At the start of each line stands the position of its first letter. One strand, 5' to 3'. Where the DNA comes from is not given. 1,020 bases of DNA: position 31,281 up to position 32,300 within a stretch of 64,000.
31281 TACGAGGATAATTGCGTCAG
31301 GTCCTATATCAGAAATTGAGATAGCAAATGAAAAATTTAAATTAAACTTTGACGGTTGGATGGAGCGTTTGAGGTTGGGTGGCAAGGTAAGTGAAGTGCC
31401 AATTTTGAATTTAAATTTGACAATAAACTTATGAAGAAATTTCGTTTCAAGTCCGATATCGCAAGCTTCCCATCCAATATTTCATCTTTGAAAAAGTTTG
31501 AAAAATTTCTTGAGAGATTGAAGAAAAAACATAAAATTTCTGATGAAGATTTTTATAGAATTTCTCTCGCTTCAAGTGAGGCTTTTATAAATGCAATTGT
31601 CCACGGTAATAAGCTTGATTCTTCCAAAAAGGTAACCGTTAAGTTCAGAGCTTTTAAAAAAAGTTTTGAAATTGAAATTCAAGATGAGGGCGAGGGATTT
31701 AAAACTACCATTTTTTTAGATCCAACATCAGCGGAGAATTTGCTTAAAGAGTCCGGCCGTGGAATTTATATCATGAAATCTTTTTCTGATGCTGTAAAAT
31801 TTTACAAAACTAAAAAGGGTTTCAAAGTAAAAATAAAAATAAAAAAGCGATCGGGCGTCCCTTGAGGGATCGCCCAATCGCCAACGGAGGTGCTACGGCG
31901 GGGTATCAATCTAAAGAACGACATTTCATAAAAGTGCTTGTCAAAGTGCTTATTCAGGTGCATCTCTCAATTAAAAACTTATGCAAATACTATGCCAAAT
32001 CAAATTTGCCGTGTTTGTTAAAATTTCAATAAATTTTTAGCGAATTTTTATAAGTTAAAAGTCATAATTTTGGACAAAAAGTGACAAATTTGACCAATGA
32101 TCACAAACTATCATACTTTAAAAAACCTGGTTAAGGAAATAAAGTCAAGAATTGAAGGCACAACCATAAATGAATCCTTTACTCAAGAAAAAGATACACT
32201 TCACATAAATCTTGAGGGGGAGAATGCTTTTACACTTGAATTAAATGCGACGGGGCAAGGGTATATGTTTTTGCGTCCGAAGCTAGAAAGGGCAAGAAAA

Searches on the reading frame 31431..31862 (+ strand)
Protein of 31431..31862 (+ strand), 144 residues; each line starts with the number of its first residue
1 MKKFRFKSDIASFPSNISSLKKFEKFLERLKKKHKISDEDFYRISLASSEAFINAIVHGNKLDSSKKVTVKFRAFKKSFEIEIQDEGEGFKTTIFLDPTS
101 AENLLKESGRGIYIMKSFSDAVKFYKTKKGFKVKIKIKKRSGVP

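Call 16: search_protein_families(library=pfam, proteins=[window:31431-31862:+], max_evalue=0.01)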
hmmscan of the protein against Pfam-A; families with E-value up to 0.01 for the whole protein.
window:31431-31862:+ (144 aa): 2 families
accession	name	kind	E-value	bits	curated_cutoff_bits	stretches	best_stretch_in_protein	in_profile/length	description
PF13581.12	HATPase_c_2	-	2.2e-22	79.9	27.4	1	13-135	1-125/127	Histidine kinase-like ATPase domain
PF02518.31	HATPase_c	-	0.0002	22.2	26.4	1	44-138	6-108/111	Histidine kinase-, DNA gyrase B-, and HSP90-like ATPase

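Call 40: find_related_loci(query=A2, collection=genome_contigs, flank=1500)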
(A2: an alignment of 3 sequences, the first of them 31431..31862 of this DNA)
Query A2 (144 aa) in genome_contigs; peptide patterns used: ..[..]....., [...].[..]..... (x = any residue, [..] = any of these).
482 stretches matched a pattern; 4 encode a relative of the query (tblastn E <= 1e-3); 4 distinct loci.
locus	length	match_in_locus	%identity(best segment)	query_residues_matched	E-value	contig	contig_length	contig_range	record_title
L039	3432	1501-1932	89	1-144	1e-80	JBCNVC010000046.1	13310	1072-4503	MAG: Candidatus Kryptonium sp. isolate DT_Bin_37 contig46, whole genome shotgun sequence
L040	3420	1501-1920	73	1-140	2e-62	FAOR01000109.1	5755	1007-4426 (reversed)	bacterium JGI-2 genome assembly JGI assembly, contig JGI2_Kryptonium_JGI_2_Jinze_NODE_2246_len_5755_cov_2_15121_ID_4491.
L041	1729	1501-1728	70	11-86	1e-31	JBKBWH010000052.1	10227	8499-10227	MAG: Candidatus Kryptonium sp. isolate 21I_069.bin.60 NODE_52_length_10227_cov_3.952611, whole genome shotgun sequence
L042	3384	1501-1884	34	12-139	3e-24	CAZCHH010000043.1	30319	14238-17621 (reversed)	MAG TPA_asm: uncultured Hyphomicrobiales bacterium isolate SRP239243_co1_429 genome assembly, contig: NODE_2120_length_3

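Call 41: find_homologous_proteins(query=A2, max_evalue=1e-20)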
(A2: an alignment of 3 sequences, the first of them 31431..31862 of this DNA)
Query A2 (3 sequences) (144 aa, profile of the alignment): 404 proteins with E <= 1e-20 among 770 candidates; the best 120 are listed.
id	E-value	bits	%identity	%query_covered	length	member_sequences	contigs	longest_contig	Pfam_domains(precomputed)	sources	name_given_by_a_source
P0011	1.0e-82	293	89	100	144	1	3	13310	PF13581.13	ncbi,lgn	ncbi:MAG: ATP-binding protein [Candidatus Kryptonium sp.]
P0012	9.0e-81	287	99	100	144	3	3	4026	PF13581.13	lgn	-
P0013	3.9e-80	285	72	97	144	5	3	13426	PF13581.13,PF02518.32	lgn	-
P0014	7.4e-72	258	69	99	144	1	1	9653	PF13581.13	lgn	-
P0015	6.2e-64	232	74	77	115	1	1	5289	PF13581.13,PF02518.32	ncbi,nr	ncbi:serine/threonine-protein kinase RsbW [Candidatus Kryptobacter tengchongensis]|nr:serine/threoni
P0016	6.7e-64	232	67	94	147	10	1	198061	PF13581.13,PF02518.32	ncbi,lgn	-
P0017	2.0e-58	214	68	89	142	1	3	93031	PF13581.13,PF02518.32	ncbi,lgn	-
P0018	5.7e-58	213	62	99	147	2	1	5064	PF13581.13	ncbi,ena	-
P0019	1.6e-57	211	64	90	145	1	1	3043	PF13581.13,PF02518.32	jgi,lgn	-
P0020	2.4e-57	211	65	95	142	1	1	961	PF13581.13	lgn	-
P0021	3.8e-55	204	71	78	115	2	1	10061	PF13581.13,PF02518.32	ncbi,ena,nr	ncbi:serine/threonine-protein kinase RsbW [Candidatus Kryptonium thompsonii]|nr:serine/threonine-pro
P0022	4.4e-54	200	62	90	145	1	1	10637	PF13581.13,PF02518.32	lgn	-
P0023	1.3e-53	199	58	99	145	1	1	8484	PF13581.13,PF02518.32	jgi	jgi:serine/threonine-protein kinase RsbW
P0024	6.5e-53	196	57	97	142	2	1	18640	PF13581.13,PF02518.32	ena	-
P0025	1.8e-52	195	60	90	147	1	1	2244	PF13581.13,PF02518.32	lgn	-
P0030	8.0e-50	186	59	97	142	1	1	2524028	PF13581.13,PF02518.32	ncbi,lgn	-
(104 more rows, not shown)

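Call 42: find_encoding_contigs(protein=P0021, flank=1000, max_places=1)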
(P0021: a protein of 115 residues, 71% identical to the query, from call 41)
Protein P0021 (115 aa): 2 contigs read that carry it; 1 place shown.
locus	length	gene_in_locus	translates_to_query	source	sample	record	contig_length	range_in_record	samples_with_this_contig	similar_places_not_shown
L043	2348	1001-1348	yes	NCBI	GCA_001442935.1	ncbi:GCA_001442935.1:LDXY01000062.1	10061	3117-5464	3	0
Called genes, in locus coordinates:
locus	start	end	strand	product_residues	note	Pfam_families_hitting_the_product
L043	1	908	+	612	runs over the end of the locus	-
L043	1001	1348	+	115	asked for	PF13581:HATPase_c_2, PF02518:HATPase_c (weak)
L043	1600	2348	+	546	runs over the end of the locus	PF05833:NFACT_N, PF05670:NFACT-R_1, PF18297:NFACT-R_2 (weak)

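Call 43: find_encoding_contigs(protein=P0016, flank=1000, max_places=1)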
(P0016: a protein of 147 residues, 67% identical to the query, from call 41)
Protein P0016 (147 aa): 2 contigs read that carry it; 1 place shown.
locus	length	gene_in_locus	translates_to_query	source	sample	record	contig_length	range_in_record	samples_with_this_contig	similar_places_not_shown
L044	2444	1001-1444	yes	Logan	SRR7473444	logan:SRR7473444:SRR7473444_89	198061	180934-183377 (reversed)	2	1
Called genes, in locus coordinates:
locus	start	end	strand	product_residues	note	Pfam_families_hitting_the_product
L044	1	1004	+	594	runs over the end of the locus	-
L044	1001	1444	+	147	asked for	PF13581:HATPase_c_2, PF02518:HATPase_c (weak)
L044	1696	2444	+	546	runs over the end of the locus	PF05833:NFACT_N, PF05670:NFACT-R_1, PF18297:NFACT-R_2 (weak)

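Call 44: find_encoding_contigs(protein=P0017, flank=1000, max_places=1)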
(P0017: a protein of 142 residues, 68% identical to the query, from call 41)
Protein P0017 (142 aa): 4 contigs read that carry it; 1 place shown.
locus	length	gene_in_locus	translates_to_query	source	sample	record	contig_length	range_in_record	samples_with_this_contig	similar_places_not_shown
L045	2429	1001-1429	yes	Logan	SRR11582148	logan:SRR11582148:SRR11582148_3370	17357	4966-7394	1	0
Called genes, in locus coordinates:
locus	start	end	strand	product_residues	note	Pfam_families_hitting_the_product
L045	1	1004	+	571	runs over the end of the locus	-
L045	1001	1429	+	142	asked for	PF13581:HATPase_c_2, PF02518:HATPase_c (weak)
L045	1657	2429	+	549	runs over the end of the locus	PF05833:NFACT_N, PF05670:NFACT-R_1, PF18297:NFACT-R_2 (weak)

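Call 45: find_encoding_contigs(protein=P0030, flank=1000, max_places=1)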
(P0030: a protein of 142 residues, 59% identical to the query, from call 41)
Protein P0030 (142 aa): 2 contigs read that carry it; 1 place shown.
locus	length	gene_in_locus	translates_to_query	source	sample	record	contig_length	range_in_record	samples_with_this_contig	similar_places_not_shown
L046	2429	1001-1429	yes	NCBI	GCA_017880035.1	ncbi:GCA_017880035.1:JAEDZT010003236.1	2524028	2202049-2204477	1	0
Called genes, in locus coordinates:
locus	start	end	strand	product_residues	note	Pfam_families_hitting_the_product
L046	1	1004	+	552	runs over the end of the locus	-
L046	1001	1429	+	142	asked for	PF13581:HATPase_c_2, PF02518:HATPase_c (weak)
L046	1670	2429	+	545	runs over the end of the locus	PF05833:NFACT_N, PF05670:NFACT-R_1, PF18297:NFACT-R_2 (weak)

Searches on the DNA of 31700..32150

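Call 14: search_rna_families(source=window, start=31700, end=32150, threshold=evalue, max_evalue=10)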
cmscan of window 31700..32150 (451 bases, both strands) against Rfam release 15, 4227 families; matches with E-value up to 10: 7.
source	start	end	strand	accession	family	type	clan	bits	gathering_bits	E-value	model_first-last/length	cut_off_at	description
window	31770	31828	-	RF00716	mir-3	Gene; miRNA;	CL00084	17.5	54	1.6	1-74/74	no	mir-3 microRNA precursor family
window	31807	31854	+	RF02068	STnc480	Gene; sRNA;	-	17.5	72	7.7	1-72/72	no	Enterobacterial sRNA STnc480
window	31771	31830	-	RF03640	mir-3747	Gene; miRNA;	-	17.3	63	1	1-67/67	no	mir-3747 microRNA precursor family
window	31774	31826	+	RF03339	mir-3047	Gene; miRNA;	-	16.3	53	2.3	1-61/61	no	mir-3047 microRNA precursor family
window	31796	31885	-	RF01796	frnS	Gene; sRNA;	-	14.8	60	6.4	1-119/119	no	Fumarate/nitrate reductase regulator sRNA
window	31783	31971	-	RF01894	PCA3_2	Gene; lncRNA;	-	10.8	100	0.68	227-409/409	no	Prostate cancer antigen RNA 3 conserved region 2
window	31910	32095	+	RF02546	LSU_trypano_mito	Gene; rRNA;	CL00112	10.2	60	9.1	1-561/561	no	Trypanosomatid mitochondrial large subunit ribosomal RNA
